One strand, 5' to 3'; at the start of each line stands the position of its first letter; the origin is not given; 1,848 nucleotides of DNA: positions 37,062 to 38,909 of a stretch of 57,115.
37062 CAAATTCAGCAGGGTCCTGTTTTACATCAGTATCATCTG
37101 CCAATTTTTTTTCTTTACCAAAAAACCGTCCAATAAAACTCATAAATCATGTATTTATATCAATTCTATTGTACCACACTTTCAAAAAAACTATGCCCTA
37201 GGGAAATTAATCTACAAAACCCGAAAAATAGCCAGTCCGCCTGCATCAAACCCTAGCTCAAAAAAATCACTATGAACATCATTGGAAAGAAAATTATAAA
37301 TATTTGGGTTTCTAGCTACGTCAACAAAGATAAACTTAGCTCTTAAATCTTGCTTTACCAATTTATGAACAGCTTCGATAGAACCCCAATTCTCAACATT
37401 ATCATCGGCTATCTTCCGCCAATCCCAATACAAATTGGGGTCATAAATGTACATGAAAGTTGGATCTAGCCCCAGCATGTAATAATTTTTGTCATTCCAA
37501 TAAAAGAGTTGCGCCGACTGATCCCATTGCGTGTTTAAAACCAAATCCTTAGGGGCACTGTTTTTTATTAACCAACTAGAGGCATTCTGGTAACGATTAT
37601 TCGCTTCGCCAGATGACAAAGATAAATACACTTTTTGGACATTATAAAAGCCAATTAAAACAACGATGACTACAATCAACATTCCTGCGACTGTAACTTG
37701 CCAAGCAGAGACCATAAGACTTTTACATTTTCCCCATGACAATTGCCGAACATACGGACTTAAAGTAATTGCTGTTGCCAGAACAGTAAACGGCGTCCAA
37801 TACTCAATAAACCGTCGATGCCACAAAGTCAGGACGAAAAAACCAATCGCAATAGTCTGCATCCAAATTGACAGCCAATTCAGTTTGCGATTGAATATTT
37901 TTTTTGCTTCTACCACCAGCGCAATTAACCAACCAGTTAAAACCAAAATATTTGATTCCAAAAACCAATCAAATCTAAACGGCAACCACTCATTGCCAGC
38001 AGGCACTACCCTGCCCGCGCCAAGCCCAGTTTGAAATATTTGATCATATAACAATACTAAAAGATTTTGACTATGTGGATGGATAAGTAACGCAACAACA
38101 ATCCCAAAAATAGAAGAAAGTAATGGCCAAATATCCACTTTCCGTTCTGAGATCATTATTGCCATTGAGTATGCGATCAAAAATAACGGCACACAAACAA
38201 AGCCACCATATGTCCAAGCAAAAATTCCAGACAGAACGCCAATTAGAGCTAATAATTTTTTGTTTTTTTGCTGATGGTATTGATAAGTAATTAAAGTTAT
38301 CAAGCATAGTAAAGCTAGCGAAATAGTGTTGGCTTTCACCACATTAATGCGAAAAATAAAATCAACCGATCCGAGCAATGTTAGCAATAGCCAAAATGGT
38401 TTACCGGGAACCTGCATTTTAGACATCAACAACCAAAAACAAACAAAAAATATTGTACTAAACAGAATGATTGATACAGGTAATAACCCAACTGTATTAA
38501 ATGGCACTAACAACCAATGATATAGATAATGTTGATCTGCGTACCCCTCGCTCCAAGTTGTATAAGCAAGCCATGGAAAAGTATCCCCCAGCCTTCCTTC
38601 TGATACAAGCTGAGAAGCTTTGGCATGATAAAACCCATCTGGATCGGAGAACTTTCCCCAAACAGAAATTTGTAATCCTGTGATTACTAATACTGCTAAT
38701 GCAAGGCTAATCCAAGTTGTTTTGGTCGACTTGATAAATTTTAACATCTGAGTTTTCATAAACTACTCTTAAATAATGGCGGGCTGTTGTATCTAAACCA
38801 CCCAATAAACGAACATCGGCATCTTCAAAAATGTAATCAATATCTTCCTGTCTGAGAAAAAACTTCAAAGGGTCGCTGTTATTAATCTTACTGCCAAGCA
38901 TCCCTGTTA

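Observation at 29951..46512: Twelve-gene accessory block behind secY: candidate undescribed envelope translocation or host-attachment system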

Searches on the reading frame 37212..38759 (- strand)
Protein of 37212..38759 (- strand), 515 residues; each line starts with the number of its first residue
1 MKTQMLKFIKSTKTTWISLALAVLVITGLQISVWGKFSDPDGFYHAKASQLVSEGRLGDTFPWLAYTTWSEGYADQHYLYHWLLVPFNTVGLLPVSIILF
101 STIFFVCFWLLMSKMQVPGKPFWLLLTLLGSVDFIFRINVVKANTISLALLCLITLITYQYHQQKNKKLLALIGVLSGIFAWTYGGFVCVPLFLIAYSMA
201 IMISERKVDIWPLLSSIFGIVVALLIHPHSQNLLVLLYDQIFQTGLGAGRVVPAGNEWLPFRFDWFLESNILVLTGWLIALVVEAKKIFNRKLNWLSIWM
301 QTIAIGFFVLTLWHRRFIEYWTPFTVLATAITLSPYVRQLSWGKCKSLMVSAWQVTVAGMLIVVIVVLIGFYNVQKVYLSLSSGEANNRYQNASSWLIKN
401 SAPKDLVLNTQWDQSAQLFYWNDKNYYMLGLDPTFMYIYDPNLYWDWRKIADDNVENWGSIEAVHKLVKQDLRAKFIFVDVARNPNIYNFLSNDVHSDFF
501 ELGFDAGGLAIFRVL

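Call 3: search_protein_families(library=pfam, proteins=[window:37212-38759:-], max_evalue=0.01)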
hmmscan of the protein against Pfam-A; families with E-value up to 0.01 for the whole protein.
window:37212-38759:- (515 aa): 0 families

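Call 7: search_protein_families(library=ncbifam, proteins=[window:37212-38759:-], max_evalue=0.1)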
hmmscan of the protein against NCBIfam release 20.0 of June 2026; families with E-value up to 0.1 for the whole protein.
window:37212-38759:- (515 aa): 0 families

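Call 29: search_protein_families(library=pfam, alignment_id=A1, max_evalue=0.01)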
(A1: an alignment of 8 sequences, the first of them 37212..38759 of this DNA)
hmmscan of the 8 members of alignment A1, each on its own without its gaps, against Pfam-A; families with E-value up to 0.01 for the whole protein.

A. member 1, window:37212-38759:- (515 aa): 0 families

B. families by the number of members that match (of 8 scanned): 0 families

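Call 31: search_solved_structures(query=A1, max_evalue=10, show_alignments=1)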
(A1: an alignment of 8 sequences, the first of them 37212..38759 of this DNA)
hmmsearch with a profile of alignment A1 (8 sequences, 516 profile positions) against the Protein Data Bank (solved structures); distinct sequences matched with E-value up to 10: 4.
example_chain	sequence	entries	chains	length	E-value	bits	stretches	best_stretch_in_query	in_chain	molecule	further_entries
7awq_A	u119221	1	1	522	1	11.1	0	205-230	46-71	Excitatory amino acid transporter 1,Neutral amino acid transporter B(0),Excitatory amino a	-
5llu_A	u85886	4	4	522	1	11.1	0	205-230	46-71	Excitatory amino acid transporter 1,Neutral amino acid transporter B(0),Excitatory amino a | Excitatory amino acid transporter 1, Neutral amino acid transporter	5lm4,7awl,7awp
5llm_A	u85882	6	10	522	1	11.1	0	205-230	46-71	Excitatory amino acid transporter 1,Neutral amino acid transporter B(0),Excitatory amino a | EAAT1 thermostabilized mutant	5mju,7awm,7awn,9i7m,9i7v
8e0h_A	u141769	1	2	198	2.7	9.7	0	177-200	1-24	GTP-binding protein SAR1a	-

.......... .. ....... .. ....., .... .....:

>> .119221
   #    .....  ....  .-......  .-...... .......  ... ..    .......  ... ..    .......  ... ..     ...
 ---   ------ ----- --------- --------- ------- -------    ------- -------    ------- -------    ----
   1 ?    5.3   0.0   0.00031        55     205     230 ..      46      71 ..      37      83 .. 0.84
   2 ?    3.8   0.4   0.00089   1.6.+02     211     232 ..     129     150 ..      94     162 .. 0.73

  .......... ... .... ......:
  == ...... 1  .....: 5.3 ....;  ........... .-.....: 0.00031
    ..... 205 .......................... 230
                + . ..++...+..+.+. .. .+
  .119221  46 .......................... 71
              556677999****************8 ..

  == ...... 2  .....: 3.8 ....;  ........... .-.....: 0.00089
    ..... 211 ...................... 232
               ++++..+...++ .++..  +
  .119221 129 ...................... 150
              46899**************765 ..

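Call 43: find_homologous_proteins(query=A1, max_evalue=0.001)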
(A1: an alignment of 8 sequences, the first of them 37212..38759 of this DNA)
Query A1 (8 sequences) (515 aa, profile of the alignment): 77 proteins with E <= 0.001 among 8000 candidates.
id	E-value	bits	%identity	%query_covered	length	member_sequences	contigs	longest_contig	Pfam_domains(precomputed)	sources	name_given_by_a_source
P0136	5.1e-234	796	98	100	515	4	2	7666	-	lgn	-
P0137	3.6e-233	793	49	94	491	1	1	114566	-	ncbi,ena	-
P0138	5.3e-228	776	50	99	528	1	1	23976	-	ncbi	-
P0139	3.7e-227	773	50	98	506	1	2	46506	-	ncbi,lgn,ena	-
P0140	1.4e-212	725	47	97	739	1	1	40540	PF00535.33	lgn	-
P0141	1.0e-205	702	47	99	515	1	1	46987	-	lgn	-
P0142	3.7e-203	694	56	98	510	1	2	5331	-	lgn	-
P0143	4.9e-201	687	50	98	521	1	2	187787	-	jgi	jgi:hypothetical protein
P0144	1.1e-199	683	50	98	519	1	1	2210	-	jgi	jgi:hypothetical protein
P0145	3.0e-199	681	49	97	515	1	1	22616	-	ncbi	-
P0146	1.0e-197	676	57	99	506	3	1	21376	-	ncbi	-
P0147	2.9e-197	674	49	96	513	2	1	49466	-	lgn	-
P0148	3.0e-197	674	52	96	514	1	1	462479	-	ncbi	-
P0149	8.7e-196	670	48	99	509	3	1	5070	-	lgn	-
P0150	3.2e-195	668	48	100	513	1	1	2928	-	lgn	-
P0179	1.7e-173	596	37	96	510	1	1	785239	-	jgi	jgi:hypothetical protein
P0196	1.4e-80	290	28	87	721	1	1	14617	PF00535.33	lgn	-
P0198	2.4e-78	282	28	93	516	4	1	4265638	-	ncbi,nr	ncbi:MAG: hypothetical protein H6655_14140 [Ardenticatenaceae bacterium]|nr:hypothetical protein [Ar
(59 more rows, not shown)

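Call 48: find_encoding_contigs(protein=P0140, flank=10000, max_places=1)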
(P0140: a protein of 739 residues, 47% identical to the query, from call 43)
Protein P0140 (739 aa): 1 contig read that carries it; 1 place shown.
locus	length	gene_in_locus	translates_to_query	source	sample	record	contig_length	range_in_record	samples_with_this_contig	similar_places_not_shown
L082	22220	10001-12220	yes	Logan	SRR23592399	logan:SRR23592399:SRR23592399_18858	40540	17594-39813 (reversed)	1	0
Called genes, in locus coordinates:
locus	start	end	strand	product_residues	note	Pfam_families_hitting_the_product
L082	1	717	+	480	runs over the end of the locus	?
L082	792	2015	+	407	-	-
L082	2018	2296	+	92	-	-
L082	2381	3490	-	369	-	-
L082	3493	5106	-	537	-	-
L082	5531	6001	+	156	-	-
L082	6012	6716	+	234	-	-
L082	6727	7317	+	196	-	-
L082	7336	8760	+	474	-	-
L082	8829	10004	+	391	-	-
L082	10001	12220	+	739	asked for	PF00535:Glycos_transf_2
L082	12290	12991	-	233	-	-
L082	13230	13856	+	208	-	-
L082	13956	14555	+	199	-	PF04138:GtrA_DPMS_TM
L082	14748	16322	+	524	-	PF05496:RuvB_N (weak), PF13191:AAA_16 (faint), PF13177:DNA_pol3_delta2, PF00004:AAA, PF07728:AAA_5 (weak), PF13173:AAA_14 (weak), PF13401:AAA_22 (weak), PF12169:DNA_pol3_gamma3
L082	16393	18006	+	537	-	-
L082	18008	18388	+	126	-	PF03652:RuvX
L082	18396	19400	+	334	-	PF01087:GalP_UDP_transf, PF01230:HIT (faint), PF16268:DUF4921, PF02744:GalP_UDP_tr_C, PF11969:DcpS_C (weak)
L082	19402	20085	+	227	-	PF00121:TIM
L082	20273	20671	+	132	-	PF01850:PIN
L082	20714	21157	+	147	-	PF02502:LacAB_rpiB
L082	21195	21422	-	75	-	-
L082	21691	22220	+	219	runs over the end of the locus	PF00834:Ribul_P_3_epim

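Call 55: predict_structure(alignment_id=A5)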
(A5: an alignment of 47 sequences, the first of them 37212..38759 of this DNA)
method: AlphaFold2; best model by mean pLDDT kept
length: 515 residues; sequences in the alignment: 47
mean_pLDDT: 94.8   pTM: 0.92
mean pLDDT of the five models: 94.8, 94.7, 94.6, 93.9, 93.8
residues with pLDDT >= 90: 470; 70-90: 32; 50-70: 12; < 50: 1
segments of 3 or more residues with pLDDT < 50: none
pLDDT, mean of each block of 10 residues (from residue 1): 53 89 97 96 98 96 97 96 98 98 98 96 97 97 97 99 98 98 95 98 97 98 97 91 75 82 96 98 97 97 98 94 99 94 90 94 95 98 96 98 98 97 97 94 97 95 98 98 97 93 98 98
secondary structure, 60 per line:
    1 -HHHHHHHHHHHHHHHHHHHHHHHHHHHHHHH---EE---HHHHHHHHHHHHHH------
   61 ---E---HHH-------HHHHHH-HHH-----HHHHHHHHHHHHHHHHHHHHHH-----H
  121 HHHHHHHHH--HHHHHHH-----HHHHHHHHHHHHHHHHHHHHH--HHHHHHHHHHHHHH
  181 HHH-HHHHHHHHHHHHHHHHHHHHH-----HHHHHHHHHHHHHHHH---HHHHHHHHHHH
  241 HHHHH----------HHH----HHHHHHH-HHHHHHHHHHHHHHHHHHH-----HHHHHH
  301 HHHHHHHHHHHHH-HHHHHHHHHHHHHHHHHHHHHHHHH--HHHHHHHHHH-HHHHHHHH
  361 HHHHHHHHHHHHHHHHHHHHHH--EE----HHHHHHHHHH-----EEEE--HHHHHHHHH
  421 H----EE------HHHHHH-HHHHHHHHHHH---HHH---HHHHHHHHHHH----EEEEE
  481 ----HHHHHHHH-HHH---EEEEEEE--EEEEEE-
elements in order: H2-32 H41-54 H78-83 H93-114 H120-129 H132-138 H144-164 H167-183 H185-205 H211-226 H230-245 H263-269 H271-289 H295-313 H315-339 H342-351 H353-382 H391-400 E406-409 H412-421 H434-439 H441-451 H461-471 E476-480 H485-492 E500-506 E509-514
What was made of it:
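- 37212..38759 (-): F515: GT-C fold glycosyltransferase from a family with no Pfam model. Features are D39-x-D41 after TM1, invariant E257 and R316, and W412-D413 at the start of the C-terminal soluble domain. AF2 pLDDT 94.8, pTM 0.92 (call 55).
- On GT-C glycosyltransferases: F515: AF2 pLDDT 94.8 (call 55).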

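Call 58: fold_search(model_id=the predicted structure, library=pdb)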
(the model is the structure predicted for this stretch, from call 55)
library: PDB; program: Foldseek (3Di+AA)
matches with E <= 10: 201; with E <= 0.001: 21
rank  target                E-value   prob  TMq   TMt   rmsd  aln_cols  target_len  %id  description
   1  8age_A                1.5e-10  1.00  0.70  0.57   9.6       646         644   11  Structure of yeast oligosaccharylransferase complex with acceptor peptide bound (released 2022-12-07)
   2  8agb_A                3.8e-10  1.00  0.69  0.56  11.3       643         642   11  Structure of yeast oligosaccharylransferase complex with lipid-linked oligosaccharide bound (released 2022-12-07)
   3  7oci_F                7.8e-10  1.00  0.63  0.52  10.6       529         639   12  Cryo-EM structure of yeast Ost6p containing oligosaccharyltransferase complex (released 2022-02-16)
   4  6ezn_F                1.9e-09  1.00  0.70  0.57  11.3       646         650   11  Cryo-EM structure of the yeast oligosaccharyltransferase (OST) complex (released 2018-01-17)
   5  8pn9_A                3.5e-09  1.00  0.65  0.53  10.2       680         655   10  Structure of human oligosaccharyltransferase OST-A complex bound to NGI-1 (released 2024-05-08)
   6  8b6l_I                4.4e-09  1.00  0.69  0.54  11.1       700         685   10  Subtomogram average of the human Sec61-TRAP-OSTA-translocon (released 2022-12-07)
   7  8agc_A                5.7e-09  1.00  0.71  0.54   8.7       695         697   12  Structure of yeast oligosaccharylransferase complex with lipid-linked oligosaccharide and non-acceptor peptide bound (released 2022-12-07)
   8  9n9j_I                7.0e-09  1.00  0.70  0.53   9.0       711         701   10  Structure of a GRP94 folding intermediate engaged with a CCDC134- and FKBP11-bound secretory translocon (released 2025-11-19)
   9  6s7o_A                1.1e-08  1.00  0.61  0.50  10.4       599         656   12  Cryo-EM structure of human oligosaccharyltransferase complex OST-A (released 2019-12-18)
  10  6ftg_5                3.4e-08  1.00  0.67  0.55   9.9       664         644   10  Subtomogram average of OST-containing ribosome-translocon complexes from canine rough microsomal membranes (released 2018-03-21)
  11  6s7t_A                5.1e-08  1.00  0.66  0.50   9.6       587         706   13  Cryo-EM structure of human oligosaccharyltransferase complex OST-B (released 2019-12-18)
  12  6c26_A                7.1e-08  1.00  0.61  0.50  11.1       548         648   11  The Cryo-EM structure of a eukaryotic oligosaccharyl transferase complex (released 2018-01-31)
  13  6gxc_A                8.5e-08  1.00  0.56  0.43   9.3       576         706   13  Bacterial oligosaccharyltransferase PglB in complex with an inhibitory peptide and a reactive lipid-linked oligosaccha (released 2018-11-14)
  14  5gmy_A                1.4e-07  1.00  0.62  0.40  11.2       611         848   11  Crystal structure of the Archaeoglobus fulgidus oligosaccharyltransferase (O29867_ARCFU) tethered with an acceptor pep (released 2017-02-01)
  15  7e9s_A                7.3e-07  1.00  0.63  0.40   9.1       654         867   11  Archaeal oligosaccharyltransferase AglB from Archaeoglobus fulgidus in complex with an inhibitory peptide and a dolich (released 2021-09-08)
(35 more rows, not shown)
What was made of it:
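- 37212..38759 (-): Foldseek: STT3 1.5e-10 (TMq 0.70), PglB, AglB, DPY19, ArnT (call 58).
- On GT-C glycosyltransferases: Foldseek hits to STT3, PglB, AglB, DPY19, ArnT, ALG9, AftB and Emb (call 58).
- Checked: GT-C: confirmed for the 515-aa protein by structure (calls 55, 58).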

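Call 60: search_solved_structures(query=A5, max_evalue=10, show_alignments=2)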
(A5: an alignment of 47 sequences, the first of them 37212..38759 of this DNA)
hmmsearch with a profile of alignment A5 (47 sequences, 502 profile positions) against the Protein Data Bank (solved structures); distinct sequences matched with E-value up to 10: 5.
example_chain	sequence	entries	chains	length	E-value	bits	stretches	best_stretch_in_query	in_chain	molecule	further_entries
7q21_H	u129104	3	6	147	0.37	12.5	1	260-307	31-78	Uncharacterized membrane protein Cgl2017/cg2211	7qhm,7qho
9d7u_A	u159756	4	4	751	1.3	10.7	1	194-241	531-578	Green fluorescence protein,MFS-type transporter SLC18B1,membrane protein and fusion partne | Green fluorescence protein,MFS-type transporter SLC18B1,membrane pr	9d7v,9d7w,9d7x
5llu_A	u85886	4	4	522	3.7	9.2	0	203-224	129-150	Excitatory amino acid transporter 1,Neutral amino acid transporter B(0),Excitatory amino a | Excitatory amino acid transporter 1, Neutral amino acid transporter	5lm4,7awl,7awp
7awq_A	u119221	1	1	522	3.8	9.1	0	203-224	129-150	Excitatory amino acid transporter 1,Neutral amino acid transporter B(0),Excitatory amino a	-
5llm_A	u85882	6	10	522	3.8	9.1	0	203-224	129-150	Excitatory amino acid transporter 1,Neutral amino acid transporter B(0),Excitatory amino a | EAAT1 thermostabilized mutant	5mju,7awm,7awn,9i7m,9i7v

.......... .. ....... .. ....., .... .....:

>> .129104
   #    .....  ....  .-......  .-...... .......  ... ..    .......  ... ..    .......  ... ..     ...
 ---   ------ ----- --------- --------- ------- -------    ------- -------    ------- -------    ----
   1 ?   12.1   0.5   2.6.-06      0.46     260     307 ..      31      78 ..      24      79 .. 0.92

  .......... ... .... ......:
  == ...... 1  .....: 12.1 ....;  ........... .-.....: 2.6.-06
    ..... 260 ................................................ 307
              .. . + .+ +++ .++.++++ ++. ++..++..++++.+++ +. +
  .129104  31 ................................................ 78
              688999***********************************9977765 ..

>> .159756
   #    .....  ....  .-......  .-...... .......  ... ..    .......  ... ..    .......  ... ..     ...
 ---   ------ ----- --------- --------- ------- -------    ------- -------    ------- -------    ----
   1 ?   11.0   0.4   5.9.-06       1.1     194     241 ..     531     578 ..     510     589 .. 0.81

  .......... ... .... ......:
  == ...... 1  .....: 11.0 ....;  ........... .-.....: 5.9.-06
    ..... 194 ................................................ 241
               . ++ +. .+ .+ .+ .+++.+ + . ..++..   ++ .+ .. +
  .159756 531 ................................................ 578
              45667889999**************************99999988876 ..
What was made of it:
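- On Oligosaccharyltransferase (STT3/PglB/AglB): There is no sequence-level match to any OST (calls 31, 60).
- Closest known: Oligosaccharyltransferase catalytic subunits STT3 / PglB / AglB. Different: No sequence-level similarity is detectable (calls 31, 60).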

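Call 62: find_encoding_contigs(protein=P0179, flank=9000, max_places=1)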
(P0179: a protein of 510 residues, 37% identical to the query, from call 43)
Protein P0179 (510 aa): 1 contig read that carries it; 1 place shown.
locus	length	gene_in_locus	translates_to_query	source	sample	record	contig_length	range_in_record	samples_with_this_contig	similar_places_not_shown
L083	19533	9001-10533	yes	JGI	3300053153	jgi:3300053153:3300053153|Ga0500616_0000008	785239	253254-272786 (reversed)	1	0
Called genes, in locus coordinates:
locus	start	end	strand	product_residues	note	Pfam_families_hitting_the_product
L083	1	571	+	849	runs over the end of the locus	PF26449:DUF8128, PF02534:T4SS-DNA_transf (weak), PF01935:DUF87 (weak), PF10412:TrwB_AAD_bind (faint), PF12696:TraG-D_C (faint)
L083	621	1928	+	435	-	-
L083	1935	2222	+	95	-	-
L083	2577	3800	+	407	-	-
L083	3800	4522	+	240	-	-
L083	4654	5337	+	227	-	-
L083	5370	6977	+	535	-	-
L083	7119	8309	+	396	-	-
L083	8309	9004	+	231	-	PF00535:Glycos_transf_2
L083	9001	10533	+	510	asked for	-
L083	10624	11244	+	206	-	-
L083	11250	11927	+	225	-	PF04138:GtrA_DPMS_TM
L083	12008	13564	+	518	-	PF05496:RuvB_N (faint), PF13177:DNA_pol3_delta2, PF13401:AAA_22, PF00004:AAA, PF22608:DNAX_ATPase_lid, PF12169:DNA_pol3_gamma3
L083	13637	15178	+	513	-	-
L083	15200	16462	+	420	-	-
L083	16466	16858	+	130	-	PF03652:RuvX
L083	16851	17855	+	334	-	PF01087:GalP_UDP_transf, PF16268:DUF4921, PF02744:GalP_UDP_tr_C, PF11969:DcpS_C (weak), PF01230:HIT (weak)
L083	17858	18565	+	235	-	PF00121:TIM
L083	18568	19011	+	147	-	PF02502:LacAB_rpiB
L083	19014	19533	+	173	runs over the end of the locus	-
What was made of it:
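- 37212..38759 (-): Relatives are fused to GT2 (P0140, P0196; calls 43, 48) or adjacent to GT2 with GtrA two genes downstream (call 62).
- On gtrABC-type glycosylation module: The triad is complete in relatives L082 and L083 (calls 48, 62).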

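Call 63: find_encoding_contigs(protein=P0198, flank=7000, max_places=1)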
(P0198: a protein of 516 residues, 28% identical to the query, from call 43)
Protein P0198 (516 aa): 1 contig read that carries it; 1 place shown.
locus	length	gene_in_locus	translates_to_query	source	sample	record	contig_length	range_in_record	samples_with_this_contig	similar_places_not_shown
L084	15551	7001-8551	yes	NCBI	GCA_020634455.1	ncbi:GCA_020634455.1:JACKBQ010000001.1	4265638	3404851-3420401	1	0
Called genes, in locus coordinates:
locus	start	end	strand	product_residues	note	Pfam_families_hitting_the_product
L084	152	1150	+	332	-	PF13624:SurA_N_3, PF13616:Rotamase_3, PF00639:Rotamase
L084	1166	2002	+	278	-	-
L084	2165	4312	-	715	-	PF04151:PPC (faint)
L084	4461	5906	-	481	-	PF03816:LytR_cpsA_psr, PF13399:LytR_C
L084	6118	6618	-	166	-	-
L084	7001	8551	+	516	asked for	-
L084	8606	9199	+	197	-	PF13489:Methyltransf_23, PF01209:Ubie_methyltran, PF13847:Methyltransf_31, PF08241:Methyltransf_11, PF08242:Methyltransf_12, PF13649:Methyltransf_25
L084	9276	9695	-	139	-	PF00462:Glutaredoxin (weak)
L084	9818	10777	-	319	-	-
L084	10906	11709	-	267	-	PF00106:adh_short, PF08659:KR, PF13561:adh_short_C2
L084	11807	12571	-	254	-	PF00106:adh_short, PF08659:KR, PF23441:SDR (weak), PF13561:adh_short_C2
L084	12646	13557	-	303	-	PF00892:EamA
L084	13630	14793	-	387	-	PF01791:DeoC, PF00903:Glyoxalase, PF12681:Glyoxalase_2 (weak)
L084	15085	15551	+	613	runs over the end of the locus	PF17957:Big_7 (weak), PF26686:DUF8575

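Call 66: search_protein_families(library=pfam, proteins=[L083:2577-3800:+, L083:5370-6977:+], max_evalue=0.01)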
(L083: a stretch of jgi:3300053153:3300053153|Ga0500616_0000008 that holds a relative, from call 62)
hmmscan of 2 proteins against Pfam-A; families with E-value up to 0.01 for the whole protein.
L083:2577-3800:+ (407 aa): 0 families

L083:5370-6977:+ (535 aa): 0 families
